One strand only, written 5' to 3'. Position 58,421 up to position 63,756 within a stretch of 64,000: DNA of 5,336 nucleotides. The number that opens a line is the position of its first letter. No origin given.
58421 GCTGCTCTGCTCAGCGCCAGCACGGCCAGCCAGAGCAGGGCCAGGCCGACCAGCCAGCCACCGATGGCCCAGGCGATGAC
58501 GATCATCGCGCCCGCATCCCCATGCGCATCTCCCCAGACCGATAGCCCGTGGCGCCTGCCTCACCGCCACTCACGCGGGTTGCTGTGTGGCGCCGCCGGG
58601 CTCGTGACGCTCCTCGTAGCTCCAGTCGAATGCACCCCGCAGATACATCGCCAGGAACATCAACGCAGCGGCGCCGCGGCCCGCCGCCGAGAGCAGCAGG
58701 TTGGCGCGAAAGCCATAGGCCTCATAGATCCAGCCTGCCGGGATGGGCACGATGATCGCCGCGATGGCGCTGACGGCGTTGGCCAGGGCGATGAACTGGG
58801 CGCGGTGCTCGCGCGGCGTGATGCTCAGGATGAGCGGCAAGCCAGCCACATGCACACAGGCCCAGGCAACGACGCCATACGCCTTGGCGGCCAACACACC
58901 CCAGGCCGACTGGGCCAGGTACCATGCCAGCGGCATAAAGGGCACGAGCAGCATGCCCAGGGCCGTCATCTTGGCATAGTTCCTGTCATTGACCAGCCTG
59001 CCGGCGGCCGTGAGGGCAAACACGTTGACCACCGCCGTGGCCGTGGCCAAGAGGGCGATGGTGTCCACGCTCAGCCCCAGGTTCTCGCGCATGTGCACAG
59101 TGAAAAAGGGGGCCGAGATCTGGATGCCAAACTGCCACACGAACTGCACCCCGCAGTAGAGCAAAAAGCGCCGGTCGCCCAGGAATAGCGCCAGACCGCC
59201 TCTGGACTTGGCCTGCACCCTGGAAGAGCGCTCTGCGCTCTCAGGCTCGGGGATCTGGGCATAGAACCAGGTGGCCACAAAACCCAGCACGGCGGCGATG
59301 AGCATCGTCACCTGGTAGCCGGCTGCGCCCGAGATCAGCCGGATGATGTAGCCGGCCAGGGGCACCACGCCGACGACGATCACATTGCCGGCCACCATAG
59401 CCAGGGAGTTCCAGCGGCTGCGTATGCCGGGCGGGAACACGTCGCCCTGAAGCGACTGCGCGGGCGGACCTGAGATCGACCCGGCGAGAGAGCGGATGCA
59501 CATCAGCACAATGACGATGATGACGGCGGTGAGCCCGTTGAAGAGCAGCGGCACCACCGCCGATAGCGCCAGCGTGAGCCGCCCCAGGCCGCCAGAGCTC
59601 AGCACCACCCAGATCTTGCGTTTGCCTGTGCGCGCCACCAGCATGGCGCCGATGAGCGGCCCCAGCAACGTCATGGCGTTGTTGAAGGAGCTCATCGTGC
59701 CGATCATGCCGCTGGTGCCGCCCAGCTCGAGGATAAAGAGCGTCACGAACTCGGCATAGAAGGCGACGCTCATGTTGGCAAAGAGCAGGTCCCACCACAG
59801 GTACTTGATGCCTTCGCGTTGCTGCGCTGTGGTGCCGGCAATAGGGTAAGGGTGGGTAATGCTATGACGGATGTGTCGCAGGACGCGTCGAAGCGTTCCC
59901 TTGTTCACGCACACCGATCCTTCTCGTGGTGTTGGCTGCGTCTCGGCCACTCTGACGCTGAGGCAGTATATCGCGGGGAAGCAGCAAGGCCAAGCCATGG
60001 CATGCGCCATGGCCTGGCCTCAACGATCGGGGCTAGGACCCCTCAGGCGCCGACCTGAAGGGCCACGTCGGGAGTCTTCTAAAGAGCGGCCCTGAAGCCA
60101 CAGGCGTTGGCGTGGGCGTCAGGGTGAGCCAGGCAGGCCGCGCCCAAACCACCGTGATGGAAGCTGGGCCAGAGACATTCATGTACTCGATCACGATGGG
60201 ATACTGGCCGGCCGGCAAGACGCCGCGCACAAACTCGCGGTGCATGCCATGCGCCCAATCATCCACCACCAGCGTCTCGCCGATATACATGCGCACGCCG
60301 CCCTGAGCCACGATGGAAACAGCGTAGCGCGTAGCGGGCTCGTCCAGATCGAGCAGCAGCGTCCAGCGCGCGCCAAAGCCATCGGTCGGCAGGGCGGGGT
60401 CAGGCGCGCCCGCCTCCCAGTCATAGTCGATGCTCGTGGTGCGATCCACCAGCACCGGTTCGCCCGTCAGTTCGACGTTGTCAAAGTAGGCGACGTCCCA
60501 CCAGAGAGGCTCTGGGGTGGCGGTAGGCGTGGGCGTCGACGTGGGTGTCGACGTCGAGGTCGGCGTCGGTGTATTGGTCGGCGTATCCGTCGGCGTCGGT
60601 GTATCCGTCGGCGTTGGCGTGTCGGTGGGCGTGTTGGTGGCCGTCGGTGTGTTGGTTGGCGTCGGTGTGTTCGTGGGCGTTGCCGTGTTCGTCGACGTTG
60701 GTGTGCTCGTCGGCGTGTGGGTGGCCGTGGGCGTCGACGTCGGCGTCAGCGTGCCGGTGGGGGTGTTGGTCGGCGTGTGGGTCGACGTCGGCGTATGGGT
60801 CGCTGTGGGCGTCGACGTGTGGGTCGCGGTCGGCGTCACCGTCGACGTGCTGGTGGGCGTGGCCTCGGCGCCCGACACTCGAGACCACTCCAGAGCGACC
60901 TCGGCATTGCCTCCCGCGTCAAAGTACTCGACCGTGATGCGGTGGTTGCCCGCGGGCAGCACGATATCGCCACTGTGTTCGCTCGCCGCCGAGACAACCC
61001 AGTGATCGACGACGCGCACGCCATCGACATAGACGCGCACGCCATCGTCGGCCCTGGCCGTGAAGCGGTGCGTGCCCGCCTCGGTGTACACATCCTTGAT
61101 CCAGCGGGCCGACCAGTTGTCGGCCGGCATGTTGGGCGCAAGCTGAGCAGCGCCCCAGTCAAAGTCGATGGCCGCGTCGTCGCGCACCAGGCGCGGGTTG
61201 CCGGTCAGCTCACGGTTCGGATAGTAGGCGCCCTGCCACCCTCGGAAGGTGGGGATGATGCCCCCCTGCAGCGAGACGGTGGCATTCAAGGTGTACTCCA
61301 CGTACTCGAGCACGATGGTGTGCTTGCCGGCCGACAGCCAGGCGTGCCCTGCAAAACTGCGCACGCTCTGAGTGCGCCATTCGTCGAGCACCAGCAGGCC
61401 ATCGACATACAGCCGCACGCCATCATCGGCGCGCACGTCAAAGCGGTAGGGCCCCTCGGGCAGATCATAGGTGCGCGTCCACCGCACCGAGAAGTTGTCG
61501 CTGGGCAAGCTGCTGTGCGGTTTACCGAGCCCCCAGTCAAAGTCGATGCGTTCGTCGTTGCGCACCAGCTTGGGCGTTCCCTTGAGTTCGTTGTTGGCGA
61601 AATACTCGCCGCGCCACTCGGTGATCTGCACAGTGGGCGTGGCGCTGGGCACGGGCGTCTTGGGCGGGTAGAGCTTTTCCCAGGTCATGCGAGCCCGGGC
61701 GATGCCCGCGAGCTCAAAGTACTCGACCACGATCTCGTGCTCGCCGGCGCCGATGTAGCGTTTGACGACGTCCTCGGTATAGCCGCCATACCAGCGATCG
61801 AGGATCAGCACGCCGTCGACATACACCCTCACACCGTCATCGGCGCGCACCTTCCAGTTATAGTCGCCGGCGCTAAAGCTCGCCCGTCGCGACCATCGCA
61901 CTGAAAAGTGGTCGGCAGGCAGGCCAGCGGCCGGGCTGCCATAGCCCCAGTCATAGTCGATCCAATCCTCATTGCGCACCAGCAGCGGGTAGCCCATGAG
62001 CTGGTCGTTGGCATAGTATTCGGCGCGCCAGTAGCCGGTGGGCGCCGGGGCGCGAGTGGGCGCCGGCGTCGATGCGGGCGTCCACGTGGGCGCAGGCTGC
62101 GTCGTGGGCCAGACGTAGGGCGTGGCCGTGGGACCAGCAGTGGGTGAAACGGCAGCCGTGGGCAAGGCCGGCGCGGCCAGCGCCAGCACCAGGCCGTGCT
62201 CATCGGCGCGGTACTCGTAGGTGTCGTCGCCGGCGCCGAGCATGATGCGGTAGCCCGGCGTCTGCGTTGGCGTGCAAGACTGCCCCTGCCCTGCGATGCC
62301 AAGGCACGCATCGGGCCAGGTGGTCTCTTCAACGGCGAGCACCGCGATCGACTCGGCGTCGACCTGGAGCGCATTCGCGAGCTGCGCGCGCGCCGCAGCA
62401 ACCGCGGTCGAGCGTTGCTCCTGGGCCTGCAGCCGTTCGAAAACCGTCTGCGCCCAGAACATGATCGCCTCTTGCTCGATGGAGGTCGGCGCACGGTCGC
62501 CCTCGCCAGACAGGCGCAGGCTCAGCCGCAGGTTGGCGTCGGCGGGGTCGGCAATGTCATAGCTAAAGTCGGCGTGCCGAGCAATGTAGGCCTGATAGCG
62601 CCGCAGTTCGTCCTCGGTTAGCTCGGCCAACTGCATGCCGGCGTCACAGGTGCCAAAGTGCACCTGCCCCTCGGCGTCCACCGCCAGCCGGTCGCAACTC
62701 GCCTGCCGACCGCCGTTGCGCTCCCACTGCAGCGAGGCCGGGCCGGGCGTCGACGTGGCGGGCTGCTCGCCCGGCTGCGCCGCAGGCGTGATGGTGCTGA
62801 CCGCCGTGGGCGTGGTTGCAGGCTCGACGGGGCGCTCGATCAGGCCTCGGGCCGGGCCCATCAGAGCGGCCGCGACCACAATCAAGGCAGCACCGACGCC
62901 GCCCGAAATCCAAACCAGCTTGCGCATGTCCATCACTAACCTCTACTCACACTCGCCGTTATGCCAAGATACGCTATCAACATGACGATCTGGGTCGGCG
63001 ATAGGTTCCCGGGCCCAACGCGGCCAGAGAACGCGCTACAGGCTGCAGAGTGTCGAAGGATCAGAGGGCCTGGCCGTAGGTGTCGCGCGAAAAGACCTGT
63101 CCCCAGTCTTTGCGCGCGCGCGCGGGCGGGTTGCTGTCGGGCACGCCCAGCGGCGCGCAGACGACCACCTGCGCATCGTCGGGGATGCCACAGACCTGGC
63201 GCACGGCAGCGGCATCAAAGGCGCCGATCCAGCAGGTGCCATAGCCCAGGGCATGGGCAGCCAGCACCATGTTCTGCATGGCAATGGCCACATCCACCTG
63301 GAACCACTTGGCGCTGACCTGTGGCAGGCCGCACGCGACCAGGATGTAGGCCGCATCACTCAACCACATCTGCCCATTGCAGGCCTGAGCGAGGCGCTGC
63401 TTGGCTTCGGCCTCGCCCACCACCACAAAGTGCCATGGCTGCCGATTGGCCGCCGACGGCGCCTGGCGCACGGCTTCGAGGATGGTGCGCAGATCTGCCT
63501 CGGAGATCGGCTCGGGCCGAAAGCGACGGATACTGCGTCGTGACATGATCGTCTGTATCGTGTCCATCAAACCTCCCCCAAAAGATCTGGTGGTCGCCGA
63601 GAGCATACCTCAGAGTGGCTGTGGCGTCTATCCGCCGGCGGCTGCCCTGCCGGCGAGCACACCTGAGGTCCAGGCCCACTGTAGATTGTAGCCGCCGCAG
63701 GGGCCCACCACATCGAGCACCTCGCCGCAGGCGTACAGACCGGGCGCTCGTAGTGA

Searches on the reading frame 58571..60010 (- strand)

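Call 20: search_protein_families(library=pfam, proteins=[window:58571-60010:-])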
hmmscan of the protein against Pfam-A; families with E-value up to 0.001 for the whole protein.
window:58571-60010:- (479 aa): 2 families
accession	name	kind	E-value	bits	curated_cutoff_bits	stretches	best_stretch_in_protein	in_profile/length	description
PF07690.21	MFS_1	-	3.4e-25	89.2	33.4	2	288-457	4-173/347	Major Facilitator Superfamily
PF12832.13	MFS_1_like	-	7.3e-11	42.2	25.2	1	215-415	141-348/373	MFS_1 like family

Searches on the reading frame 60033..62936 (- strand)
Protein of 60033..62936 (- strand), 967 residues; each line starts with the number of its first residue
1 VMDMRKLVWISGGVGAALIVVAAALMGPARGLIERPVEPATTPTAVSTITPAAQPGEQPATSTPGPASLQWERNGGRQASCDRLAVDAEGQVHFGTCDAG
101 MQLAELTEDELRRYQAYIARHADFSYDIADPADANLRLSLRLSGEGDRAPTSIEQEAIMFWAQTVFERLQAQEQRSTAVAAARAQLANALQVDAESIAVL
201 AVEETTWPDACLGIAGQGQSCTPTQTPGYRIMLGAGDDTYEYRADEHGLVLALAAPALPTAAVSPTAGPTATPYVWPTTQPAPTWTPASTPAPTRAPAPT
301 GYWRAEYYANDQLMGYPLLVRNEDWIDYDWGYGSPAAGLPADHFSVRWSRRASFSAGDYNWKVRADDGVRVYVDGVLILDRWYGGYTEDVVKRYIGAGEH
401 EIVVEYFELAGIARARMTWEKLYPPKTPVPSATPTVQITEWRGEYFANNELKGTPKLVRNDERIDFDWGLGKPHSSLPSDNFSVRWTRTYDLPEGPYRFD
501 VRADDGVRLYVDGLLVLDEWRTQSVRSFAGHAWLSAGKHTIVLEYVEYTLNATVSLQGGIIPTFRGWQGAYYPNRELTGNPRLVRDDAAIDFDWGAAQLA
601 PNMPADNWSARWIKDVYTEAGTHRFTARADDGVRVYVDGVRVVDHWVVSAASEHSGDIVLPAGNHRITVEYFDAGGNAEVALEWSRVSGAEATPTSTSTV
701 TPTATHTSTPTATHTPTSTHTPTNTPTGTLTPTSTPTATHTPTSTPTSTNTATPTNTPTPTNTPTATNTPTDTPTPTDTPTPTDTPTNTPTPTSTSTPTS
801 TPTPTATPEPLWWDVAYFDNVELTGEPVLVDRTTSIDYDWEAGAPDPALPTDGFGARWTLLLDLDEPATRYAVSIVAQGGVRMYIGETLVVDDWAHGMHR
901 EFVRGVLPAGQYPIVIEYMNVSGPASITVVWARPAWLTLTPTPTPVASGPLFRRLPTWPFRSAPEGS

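Call 20: search_protein_families(library=pfam, proteins=[window:60033-62936:-])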
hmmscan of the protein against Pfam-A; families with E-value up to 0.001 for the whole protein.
window:60033-62936:- (967 aa): 1 family
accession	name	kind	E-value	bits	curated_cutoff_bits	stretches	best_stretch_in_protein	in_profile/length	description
PF07691.17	PA14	-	2.7e-62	209.3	24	4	568-694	6-143/147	PA14 domain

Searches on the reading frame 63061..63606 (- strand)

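Call 20: search_protein_families(library=pfam, proteins=[window:63061-63606:-])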
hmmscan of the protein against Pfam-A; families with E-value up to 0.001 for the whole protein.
window:63061-63606:- (181 aa): 2 families
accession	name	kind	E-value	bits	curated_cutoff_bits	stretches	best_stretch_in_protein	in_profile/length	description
PF00881.29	Nitroreductase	-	1.6e-38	133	23.5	2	20-87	1-68/167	Nitroreductase family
PF14512.11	TM1586_NiRdase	-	1.1e-16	61.6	27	2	37-68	158-189/215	Putative TM nitroreductase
